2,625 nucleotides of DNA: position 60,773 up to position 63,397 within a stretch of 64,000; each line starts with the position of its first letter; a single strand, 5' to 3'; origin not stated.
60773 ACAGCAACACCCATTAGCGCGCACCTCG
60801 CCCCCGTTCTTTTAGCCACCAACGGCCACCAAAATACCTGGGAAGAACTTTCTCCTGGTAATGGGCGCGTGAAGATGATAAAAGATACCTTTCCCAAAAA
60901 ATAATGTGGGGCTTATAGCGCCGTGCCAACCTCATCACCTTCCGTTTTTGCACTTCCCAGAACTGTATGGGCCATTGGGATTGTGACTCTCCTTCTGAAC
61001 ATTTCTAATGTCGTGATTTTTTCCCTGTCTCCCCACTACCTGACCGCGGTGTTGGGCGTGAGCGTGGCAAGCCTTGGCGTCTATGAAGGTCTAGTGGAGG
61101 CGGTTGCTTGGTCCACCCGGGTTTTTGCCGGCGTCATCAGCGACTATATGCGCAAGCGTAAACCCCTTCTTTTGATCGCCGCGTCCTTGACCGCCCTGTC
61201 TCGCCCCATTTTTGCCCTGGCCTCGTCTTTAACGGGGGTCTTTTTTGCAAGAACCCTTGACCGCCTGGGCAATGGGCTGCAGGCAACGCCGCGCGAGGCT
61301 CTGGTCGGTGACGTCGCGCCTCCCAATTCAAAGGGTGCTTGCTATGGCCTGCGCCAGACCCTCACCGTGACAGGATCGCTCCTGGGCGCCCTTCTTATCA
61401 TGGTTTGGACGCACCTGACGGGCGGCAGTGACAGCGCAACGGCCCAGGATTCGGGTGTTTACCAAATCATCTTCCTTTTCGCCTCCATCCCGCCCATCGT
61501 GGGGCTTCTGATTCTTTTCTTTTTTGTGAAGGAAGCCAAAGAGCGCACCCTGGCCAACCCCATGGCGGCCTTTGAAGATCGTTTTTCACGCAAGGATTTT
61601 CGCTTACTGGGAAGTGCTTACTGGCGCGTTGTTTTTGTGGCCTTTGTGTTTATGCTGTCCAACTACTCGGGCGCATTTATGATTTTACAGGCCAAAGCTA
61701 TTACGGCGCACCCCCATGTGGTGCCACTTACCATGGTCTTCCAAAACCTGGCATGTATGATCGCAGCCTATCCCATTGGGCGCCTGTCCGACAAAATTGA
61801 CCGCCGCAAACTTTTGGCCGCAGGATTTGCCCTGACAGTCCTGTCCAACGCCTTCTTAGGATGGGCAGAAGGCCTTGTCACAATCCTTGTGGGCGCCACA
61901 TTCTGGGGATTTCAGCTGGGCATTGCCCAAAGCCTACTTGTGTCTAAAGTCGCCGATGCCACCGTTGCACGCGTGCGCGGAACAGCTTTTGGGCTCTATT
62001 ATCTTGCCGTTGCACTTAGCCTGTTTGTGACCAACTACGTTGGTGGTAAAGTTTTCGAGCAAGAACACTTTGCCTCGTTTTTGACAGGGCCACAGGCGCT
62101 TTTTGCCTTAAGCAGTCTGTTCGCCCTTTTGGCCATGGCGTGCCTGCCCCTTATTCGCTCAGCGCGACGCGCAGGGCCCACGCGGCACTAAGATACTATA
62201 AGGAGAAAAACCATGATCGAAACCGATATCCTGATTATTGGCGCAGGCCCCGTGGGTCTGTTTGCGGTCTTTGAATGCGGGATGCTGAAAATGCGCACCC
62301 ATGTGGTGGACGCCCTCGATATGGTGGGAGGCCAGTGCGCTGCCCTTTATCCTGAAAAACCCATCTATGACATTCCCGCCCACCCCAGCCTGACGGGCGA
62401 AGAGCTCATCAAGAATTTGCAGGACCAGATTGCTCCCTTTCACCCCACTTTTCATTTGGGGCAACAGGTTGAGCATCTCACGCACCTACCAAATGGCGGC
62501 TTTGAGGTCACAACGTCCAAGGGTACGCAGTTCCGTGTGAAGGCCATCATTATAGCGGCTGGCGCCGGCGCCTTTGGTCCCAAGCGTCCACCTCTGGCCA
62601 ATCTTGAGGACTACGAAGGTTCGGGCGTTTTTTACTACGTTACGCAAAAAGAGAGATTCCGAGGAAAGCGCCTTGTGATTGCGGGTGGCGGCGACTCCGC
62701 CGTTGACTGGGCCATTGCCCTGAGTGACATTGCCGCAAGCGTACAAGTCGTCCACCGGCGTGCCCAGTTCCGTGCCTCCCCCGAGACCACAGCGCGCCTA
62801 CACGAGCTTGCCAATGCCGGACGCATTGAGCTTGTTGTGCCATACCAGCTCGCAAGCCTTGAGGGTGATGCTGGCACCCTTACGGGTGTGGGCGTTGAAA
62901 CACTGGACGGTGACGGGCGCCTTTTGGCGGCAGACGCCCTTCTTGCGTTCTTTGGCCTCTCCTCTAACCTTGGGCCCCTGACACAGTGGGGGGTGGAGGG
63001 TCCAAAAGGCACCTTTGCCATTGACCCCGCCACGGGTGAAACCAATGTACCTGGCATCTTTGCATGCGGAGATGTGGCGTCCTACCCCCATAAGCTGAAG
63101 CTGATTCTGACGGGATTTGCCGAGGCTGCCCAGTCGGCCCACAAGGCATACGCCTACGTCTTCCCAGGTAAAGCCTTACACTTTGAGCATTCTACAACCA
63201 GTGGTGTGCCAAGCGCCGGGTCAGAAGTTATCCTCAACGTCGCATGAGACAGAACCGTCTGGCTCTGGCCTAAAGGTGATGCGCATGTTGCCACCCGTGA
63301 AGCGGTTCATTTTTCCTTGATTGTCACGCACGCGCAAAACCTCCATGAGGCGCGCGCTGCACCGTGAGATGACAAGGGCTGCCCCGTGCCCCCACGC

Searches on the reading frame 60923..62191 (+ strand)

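Call 68: search_protein_families(library=pfam, proteins=[window:60923-62191:+], max_evalue=0.00001)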
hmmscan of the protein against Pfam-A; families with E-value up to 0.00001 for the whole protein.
window:60923-62191:+ (422 aa): 2 families
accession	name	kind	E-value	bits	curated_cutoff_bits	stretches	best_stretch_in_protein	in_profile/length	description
PF07690.21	MFS_1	-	1.7e-30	106.5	33.4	2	20-252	3-222/347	Major Facilitator Superfamily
PF00083.30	Sugar_tr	-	1.7e-16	60.6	22.3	2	237-412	17-192/452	Sugar (and other) transporter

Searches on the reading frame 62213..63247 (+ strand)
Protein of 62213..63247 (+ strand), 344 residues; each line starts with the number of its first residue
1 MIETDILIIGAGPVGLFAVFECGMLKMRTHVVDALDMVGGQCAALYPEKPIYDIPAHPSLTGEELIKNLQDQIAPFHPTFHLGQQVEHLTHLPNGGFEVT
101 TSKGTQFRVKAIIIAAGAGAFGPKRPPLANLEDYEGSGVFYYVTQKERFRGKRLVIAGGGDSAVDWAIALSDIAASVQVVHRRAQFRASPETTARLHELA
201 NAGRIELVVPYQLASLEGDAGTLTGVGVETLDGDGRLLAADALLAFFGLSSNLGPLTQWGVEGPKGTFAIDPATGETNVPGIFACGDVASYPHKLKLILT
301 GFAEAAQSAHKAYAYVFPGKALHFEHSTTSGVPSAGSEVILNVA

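Call 41: find_encoding_contigs(protein=window:62213-63247:+, flank=10000, max_places=2)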
Protein window:62213-63247:+ (344 aa): no gene with exactly this product is on record in the collection.

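Call 68: search_protein_families(library=pfam, proteins=[window:62213-63247:+], max_evalue=0.00001)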
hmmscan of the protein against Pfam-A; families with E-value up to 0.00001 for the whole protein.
window:62213-63247:+ (344 aa): 4 families
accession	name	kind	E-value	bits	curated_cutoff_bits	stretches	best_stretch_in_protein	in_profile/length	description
PF07992.20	Pyr_redox_2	-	9.3e-31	107.8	26.1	1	5-303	2-278/291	Pyridine nucleotide-disulphide oxidoreductase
PF13738.12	Pyr_redox_3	-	3e-25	89.6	30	1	57-286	75-305/305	Pyridine nucleotide-disulphide oxidoreductase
PF00070.33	Pyr_redox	-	1.7e-12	48.1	22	1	153-228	1-79/82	Pyridine nucleotide-disulphide oxidoreductase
PF03486.20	HI0933_like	-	3.1e-08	33.8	50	0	5-39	2-36/244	HI0933-like protein Rossmann domain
